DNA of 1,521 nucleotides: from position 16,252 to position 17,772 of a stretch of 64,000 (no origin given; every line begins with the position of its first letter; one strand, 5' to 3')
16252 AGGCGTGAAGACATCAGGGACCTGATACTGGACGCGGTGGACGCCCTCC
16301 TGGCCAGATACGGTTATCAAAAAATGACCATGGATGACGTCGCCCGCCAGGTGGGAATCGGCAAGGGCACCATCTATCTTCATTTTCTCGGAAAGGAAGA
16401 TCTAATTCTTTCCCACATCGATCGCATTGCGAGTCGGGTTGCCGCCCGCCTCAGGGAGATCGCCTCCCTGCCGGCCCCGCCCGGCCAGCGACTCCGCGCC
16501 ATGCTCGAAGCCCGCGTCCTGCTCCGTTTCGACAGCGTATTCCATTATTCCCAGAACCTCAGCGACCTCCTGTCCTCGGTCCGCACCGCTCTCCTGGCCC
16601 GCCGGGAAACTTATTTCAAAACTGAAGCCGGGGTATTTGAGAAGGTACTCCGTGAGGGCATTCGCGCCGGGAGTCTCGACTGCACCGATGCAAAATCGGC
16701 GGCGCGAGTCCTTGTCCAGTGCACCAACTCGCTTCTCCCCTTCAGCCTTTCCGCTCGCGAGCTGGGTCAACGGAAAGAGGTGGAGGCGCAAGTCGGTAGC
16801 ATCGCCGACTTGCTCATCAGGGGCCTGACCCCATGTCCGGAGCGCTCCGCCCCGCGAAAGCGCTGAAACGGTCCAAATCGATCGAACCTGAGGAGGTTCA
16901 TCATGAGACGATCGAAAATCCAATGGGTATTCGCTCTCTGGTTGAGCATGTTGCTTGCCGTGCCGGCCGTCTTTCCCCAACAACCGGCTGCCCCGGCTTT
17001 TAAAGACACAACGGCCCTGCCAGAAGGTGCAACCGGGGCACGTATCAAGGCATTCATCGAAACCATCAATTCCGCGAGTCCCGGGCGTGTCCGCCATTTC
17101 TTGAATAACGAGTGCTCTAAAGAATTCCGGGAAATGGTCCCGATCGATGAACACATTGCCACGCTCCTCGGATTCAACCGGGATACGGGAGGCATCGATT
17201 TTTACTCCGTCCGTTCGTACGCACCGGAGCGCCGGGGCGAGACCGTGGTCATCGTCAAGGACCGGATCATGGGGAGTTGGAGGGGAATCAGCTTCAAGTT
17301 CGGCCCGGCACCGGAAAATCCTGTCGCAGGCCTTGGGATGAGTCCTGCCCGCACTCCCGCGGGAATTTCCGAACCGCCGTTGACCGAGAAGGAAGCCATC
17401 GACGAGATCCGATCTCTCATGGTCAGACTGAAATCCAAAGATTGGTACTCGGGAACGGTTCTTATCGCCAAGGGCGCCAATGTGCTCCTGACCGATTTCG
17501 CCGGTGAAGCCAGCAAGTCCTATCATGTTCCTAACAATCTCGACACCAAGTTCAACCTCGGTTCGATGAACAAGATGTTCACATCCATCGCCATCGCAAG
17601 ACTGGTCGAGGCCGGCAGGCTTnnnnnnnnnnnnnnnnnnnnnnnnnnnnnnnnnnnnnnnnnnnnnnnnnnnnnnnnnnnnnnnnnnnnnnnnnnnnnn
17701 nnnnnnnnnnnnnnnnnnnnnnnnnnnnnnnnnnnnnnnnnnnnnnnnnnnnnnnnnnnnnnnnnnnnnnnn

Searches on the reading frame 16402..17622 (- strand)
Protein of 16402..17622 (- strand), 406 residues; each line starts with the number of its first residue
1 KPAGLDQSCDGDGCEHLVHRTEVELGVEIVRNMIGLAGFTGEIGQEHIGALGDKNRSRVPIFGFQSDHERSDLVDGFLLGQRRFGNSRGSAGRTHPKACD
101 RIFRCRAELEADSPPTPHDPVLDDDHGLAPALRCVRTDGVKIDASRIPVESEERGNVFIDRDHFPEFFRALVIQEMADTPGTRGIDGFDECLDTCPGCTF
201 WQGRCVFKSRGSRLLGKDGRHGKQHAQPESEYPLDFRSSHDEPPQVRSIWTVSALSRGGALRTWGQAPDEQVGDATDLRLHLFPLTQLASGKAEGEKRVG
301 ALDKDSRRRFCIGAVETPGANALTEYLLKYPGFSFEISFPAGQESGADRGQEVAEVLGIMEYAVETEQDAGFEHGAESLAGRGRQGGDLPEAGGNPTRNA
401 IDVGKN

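Call 72: search_protein_families(library=pfam, proteins=[window:16402-17622:-], max_evalue=0.001)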
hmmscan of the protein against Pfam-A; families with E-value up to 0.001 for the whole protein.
window:16402-17622:- (406 aa): 0 families
